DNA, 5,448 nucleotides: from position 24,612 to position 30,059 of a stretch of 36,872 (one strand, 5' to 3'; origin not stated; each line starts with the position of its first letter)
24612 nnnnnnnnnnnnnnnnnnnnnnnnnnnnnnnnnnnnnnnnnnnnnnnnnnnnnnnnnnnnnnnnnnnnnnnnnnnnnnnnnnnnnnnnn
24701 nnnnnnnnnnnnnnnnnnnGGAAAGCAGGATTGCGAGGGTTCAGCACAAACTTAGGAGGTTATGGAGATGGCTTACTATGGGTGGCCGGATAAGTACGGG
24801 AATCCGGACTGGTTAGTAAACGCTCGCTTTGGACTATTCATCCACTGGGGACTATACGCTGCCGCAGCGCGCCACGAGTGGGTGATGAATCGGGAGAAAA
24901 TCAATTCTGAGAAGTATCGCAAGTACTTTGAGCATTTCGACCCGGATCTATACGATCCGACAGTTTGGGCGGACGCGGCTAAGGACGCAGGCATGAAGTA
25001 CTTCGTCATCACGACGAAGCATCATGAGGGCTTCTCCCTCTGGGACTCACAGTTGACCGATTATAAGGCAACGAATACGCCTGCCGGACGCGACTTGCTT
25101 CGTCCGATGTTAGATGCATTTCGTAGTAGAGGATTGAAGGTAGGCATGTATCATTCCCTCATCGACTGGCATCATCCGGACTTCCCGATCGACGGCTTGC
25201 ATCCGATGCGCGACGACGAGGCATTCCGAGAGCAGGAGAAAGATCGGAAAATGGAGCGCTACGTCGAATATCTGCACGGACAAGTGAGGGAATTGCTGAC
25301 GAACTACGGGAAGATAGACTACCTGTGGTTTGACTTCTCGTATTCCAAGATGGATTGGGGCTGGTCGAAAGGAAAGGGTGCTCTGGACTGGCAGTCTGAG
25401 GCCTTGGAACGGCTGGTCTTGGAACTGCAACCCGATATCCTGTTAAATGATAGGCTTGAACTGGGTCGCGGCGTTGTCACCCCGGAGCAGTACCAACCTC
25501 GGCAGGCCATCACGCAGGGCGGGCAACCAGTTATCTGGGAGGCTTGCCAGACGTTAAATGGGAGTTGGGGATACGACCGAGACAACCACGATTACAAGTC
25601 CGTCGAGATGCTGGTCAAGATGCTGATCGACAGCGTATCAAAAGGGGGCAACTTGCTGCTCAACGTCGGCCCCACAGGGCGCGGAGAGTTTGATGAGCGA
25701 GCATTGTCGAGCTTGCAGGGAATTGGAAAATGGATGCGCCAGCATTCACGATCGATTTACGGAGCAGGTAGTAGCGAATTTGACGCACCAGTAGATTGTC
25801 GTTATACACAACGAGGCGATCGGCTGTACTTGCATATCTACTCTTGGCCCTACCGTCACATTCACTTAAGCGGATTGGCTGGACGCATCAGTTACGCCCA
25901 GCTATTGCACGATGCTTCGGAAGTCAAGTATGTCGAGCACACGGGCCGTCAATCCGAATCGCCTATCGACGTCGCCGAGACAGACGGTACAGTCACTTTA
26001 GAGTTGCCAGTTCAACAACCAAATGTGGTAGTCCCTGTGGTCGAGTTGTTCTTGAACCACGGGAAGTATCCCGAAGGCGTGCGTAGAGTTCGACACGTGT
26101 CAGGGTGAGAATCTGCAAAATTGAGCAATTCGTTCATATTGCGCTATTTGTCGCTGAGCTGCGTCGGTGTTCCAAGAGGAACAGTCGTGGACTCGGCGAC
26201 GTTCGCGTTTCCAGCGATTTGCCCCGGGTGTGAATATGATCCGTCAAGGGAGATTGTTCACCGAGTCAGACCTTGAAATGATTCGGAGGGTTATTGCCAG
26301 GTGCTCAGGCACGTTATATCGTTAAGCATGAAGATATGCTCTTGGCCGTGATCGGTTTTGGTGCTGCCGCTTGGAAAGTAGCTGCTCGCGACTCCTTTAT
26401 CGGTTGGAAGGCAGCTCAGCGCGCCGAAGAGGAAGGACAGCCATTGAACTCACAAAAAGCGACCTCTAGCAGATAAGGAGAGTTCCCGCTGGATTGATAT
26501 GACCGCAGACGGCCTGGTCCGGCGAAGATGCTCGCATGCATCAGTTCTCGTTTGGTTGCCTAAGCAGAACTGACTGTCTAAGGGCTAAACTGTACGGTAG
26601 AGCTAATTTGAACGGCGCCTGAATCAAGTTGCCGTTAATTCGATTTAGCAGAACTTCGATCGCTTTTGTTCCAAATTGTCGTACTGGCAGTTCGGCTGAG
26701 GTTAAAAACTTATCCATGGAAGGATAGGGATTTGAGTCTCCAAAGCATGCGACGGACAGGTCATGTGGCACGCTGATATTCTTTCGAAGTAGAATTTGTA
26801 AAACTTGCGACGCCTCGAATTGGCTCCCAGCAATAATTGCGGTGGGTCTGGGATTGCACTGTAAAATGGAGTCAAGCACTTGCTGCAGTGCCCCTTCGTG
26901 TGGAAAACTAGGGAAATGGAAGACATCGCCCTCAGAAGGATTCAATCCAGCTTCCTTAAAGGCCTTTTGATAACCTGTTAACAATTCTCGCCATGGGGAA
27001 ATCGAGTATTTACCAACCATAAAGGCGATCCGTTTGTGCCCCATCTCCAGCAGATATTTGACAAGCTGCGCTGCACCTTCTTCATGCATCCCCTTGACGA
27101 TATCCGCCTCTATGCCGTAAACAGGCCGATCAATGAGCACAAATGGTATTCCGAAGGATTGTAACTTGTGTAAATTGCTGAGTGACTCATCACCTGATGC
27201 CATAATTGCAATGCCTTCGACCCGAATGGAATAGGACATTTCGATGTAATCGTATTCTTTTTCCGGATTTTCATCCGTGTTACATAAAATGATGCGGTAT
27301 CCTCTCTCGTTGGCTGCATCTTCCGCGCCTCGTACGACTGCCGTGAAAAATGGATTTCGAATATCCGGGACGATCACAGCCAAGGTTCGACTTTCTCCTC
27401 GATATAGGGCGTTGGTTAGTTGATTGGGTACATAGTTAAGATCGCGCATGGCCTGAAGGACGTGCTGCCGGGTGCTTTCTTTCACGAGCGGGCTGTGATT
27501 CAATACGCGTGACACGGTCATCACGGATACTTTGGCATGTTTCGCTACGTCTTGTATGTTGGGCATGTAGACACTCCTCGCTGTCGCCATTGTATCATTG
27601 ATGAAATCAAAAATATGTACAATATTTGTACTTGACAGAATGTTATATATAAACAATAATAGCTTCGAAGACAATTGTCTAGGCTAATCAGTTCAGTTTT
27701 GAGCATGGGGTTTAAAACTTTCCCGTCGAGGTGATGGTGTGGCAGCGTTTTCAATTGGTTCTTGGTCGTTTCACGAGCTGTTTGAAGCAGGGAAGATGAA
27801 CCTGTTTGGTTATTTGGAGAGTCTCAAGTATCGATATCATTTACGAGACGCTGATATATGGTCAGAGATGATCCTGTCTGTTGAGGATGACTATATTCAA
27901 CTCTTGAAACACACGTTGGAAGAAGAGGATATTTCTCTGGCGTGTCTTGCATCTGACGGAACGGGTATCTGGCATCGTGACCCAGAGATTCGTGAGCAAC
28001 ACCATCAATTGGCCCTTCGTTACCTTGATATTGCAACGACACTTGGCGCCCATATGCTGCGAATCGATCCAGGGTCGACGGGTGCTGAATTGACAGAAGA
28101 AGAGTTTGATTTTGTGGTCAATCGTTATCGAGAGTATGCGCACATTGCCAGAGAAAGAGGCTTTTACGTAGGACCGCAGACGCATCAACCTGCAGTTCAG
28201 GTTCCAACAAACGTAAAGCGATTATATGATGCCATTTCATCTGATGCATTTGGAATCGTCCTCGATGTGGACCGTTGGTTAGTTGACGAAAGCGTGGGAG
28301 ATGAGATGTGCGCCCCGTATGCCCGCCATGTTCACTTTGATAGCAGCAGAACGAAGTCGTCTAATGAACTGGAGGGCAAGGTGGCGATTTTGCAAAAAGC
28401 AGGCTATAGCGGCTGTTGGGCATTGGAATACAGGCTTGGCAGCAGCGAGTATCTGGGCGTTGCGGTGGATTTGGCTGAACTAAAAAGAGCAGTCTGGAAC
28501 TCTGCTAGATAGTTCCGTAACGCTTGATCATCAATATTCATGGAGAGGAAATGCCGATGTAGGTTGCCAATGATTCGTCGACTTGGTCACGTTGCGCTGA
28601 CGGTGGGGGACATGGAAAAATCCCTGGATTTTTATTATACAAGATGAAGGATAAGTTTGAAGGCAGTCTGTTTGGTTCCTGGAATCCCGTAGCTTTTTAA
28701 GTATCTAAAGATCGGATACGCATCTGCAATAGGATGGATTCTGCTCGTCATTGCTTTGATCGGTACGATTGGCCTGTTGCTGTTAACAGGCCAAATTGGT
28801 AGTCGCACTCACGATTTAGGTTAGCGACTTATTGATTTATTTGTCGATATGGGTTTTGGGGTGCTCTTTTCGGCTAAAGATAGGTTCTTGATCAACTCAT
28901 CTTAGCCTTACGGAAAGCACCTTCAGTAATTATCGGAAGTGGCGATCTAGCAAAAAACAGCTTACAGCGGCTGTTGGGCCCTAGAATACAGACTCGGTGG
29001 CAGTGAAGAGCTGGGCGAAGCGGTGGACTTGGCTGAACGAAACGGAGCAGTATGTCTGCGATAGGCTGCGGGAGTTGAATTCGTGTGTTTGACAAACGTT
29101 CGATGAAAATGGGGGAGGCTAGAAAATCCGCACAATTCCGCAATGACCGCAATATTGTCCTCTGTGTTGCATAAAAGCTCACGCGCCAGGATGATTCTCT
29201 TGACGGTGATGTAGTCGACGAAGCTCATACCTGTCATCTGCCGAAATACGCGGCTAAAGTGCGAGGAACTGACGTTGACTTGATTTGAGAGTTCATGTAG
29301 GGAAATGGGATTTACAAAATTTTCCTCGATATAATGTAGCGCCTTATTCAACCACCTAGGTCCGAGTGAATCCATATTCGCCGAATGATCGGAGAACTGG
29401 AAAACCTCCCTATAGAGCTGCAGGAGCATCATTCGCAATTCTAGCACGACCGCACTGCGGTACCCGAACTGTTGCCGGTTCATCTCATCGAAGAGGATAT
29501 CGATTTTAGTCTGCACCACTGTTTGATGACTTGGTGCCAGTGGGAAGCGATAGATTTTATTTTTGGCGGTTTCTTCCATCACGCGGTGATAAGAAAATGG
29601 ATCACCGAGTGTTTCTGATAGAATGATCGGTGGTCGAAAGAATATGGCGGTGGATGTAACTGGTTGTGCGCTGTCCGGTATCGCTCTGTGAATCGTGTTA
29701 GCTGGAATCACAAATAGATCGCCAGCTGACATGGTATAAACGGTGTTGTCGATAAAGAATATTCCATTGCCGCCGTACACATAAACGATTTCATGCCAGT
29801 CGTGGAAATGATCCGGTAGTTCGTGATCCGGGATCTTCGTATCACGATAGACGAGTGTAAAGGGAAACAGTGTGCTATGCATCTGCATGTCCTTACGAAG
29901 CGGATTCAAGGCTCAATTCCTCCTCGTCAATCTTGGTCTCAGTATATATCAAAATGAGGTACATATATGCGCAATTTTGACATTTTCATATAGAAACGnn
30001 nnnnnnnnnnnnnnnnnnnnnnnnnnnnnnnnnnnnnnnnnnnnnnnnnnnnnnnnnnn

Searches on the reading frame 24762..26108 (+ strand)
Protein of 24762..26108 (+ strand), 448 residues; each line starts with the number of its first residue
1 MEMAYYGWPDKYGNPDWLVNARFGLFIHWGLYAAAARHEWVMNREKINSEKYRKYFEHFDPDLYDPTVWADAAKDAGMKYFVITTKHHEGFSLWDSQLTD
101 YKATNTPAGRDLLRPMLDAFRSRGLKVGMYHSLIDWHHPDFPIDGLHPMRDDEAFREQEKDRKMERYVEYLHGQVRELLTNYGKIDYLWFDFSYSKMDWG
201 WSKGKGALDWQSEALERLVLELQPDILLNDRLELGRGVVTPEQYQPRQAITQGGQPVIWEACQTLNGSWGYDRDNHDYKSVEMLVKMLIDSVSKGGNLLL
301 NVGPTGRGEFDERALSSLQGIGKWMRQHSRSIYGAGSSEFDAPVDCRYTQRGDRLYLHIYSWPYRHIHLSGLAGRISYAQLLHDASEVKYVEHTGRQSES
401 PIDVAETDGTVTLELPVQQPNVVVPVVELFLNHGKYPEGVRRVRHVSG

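Call 9: search_protein_families(library=pfam, proteins=[window:24762-26108:+])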
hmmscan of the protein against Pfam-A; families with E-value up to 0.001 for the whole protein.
window:24762-26108:+ (448 aa): 1 family
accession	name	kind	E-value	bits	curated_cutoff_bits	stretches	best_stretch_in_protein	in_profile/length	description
PF01120.23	Alpha_L_fucos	-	5.6e-87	292.8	25.2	1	11-328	23-343/345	Alpha-L-fucosidase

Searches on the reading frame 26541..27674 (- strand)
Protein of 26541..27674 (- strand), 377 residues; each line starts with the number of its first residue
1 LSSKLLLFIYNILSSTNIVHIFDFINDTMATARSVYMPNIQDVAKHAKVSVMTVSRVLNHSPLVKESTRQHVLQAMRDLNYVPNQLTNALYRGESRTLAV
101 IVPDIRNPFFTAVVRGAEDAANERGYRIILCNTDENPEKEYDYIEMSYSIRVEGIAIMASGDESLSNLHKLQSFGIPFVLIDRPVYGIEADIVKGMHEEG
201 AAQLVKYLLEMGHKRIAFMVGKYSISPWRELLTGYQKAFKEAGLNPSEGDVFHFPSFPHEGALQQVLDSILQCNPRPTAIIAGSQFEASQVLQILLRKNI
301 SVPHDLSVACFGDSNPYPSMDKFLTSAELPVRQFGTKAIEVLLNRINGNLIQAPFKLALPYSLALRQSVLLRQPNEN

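Call 9: search_protein_families(library=pfam, proteins=[window:26541-27674:-])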
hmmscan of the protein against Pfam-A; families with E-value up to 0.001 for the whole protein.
window:26541-27674:- (377 aa): 4 families
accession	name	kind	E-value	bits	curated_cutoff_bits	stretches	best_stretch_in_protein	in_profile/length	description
PF13377.12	Peripla_BP_3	-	2.7e-27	96.3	26.5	1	205-369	1-167/167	Periplasmic binding protein-like domain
PF00532.27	Peripla_BP_1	-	1e-23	84.6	22.2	1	97-347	3-262/281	Periplasmic binding proteins and sugar binding domain of LacI family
PF00356.27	LacI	-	3.3e-20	72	27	1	39-84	1-46/46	Bacterial regulatory proteins, lacI family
PF13407.12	Peripla_BP_4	-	5.5e-13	49.5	35.1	1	99-298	2-205/258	Periplasmic binding protein domain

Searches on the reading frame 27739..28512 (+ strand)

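Call 9: search_protein_families(library=pfam, proteins=[window:27739-28512:+])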
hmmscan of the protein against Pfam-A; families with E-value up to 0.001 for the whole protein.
window:27739-28512:+ (257 aa): 1 family
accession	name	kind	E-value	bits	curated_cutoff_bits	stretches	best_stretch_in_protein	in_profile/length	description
PF01261.30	AP_endonuc_2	-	1.2e-15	58.3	31.1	1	46-231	23-229/249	Xylose isomerase-like TIM barrel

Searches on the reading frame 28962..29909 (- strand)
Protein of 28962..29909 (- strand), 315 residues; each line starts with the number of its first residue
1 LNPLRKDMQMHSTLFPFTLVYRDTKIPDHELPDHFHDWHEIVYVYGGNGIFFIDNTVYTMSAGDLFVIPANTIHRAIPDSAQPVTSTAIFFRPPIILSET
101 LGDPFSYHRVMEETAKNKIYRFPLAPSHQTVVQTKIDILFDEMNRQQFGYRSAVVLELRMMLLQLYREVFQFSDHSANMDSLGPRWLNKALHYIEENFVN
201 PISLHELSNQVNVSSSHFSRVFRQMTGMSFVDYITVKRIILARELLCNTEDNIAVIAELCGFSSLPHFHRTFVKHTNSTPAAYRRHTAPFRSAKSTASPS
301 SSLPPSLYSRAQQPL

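Call 10: search_protein_families(library=pfam, proteins=[window:28962-29909:-])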
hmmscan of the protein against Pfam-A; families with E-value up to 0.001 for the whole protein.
window:28962-29909:- (315 aa): 5 families
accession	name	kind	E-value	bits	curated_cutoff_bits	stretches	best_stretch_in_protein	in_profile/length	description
PF12833.13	HTH_18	-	4.7e-23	81.7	33.6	1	207-285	1-79/80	Helix-turn-helix domain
PF00165.29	HTH_AraC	-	3.9e-18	65.5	26.6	2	194-235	1-42/42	Bacterial regulatory helix-turn-helix proteins, AraC family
PF02311.25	AraC_binding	-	4e-16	59.4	21.1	1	23-110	8-95/135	AraC-like ligand binding domain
PF07883.17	Cupin_2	-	3.3e-11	43.2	27.2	1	28-85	8-65/70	Cupin domain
PF03079.20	ARD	-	0.00025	21.7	27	1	33-79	87-138/157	ARD/ARD' family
